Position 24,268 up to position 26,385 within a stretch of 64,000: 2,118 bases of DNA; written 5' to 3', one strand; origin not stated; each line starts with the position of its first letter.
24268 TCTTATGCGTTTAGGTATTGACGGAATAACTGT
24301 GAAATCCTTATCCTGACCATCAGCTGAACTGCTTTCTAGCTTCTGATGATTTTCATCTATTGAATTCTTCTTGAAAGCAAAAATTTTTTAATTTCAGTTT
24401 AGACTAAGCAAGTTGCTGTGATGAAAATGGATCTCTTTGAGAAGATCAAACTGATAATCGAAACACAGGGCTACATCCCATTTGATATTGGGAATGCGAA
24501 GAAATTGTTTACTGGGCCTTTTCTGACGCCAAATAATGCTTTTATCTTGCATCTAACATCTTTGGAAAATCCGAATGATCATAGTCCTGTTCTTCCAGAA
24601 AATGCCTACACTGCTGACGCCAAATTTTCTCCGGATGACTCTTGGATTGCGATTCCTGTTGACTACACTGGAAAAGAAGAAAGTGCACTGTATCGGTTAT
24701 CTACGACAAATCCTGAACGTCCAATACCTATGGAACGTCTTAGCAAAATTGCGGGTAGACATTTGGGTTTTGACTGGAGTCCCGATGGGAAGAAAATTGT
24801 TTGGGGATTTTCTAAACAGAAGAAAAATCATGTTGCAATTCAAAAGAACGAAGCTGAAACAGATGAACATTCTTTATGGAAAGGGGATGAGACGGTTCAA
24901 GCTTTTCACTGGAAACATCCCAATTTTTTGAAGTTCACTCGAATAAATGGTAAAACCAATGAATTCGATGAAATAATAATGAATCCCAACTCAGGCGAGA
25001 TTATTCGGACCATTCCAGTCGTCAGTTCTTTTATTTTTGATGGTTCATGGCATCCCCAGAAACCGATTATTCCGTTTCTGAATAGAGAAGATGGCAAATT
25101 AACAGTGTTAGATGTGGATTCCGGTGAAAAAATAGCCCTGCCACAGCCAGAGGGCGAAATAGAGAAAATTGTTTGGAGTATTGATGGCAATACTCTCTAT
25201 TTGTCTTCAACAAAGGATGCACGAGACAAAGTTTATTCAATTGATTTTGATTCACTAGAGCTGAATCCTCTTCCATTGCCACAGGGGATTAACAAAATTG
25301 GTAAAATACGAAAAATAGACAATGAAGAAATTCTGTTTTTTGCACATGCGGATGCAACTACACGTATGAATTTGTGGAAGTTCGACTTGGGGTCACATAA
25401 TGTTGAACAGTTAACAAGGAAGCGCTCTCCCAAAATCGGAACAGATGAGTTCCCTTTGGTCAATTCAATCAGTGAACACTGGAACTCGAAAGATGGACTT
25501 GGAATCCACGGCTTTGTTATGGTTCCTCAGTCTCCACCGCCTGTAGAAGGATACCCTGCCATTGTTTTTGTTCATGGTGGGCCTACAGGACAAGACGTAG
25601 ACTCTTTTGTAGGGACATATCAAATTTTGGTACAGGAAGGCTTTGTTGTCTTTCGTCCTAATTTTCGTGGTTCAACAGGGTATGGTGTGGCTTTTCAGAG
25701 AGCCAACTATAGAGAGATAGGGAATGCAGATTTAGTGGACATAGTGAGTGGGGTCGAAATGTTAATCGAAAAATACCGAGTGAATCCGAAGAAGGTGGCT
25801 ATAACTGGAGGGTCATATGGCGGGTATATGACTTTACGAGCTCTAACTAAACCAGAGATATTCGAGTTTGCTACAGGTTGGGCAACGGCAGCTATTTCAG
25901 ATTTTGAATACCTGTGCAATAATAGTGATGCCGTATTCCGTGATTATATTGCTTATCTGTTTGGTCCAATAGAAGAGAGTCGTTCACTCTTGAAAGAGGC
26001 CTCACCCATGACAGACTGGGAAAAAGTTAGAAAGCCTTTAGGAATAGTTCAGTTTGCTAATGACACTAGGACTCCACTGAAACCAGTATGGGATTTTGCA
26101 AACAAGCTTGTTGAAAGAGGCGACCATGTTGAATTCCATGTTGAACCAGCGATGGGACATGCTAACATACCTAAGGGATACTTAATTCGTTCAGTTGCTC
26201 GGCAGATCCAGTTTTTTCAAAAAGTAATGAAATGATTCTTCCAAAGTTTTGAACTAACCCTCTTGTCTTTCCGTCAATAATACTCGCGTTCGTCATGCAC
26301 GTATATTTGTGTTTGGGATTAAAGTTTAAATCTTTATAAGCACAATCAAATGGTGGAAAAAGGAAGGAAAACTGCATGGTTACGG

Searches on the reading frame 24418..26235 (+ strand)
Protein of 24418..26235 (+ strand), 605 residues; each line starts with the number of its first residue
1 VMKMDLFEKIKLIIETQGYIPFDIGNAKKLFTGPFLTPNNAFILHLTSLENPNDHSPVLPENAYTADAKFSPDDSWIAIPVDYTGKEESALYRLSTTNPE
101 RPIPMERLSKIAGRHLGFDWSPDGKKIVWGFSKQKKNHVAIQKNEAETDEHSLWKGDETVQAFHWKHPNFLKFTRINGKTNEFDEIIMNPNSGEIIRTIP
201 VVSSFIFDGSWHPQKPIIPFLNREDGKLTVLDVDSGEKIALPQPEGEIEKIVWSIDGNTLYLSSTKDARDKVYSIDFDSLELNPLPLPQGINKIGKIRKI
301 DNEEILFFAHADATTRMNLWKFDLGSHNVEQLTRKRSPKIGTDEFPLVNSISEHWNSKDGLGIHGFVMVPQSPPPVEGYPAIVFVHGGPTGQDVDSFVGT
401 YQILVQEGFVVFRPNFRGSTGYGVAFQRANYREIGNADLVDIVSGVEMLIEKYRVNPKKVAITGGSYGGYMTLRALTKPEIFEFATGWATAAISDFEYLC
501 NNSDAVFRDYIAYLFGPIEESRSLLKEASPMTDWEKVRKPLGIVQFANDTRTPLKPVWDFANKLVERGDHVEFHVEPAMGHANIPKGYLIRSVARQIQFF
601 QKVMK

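Call 28: search_protein_families(library=pfam, proteins=[window:24418-26235:+])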
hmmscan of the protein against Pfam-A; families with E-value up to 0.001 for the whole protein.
window:24418-26235:+ (605 aa): 7 families
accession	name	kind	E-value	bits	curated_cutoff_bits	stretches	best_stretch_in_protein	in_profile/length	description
PF00326.27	Peptidase_S9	-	1.4e-35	123.1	22.6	1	399-605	5-211/213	Prolyl oligopeptidase family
PF25174.1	Beta-prop_THOC3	-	2.1e-07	30.7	305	0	210-282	53-122/272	THOC3 beta-propeller domain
PF20434.5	BD-FAE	-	1.3e-06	28.6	26.8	1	378-561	12-212/215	BD-FAE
PF12697.13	Abhydrolase_6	-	2.2e-06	29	26.3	1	382-487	1-88/217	Alpha/beta hydrolase family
PF01738.24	DLH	-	3.2e-05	24.1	21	1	365-582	3-187/217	Dienelactone hydrolase family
PF07676.18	PD40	-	4.4e-05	23.8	20.9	0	110-129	6-25/38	WD40-like Beta Propeller Repeat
PF00135.34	COesterase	-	0.00031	20.2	27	1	367-472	90-197/515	Carboxylesterase family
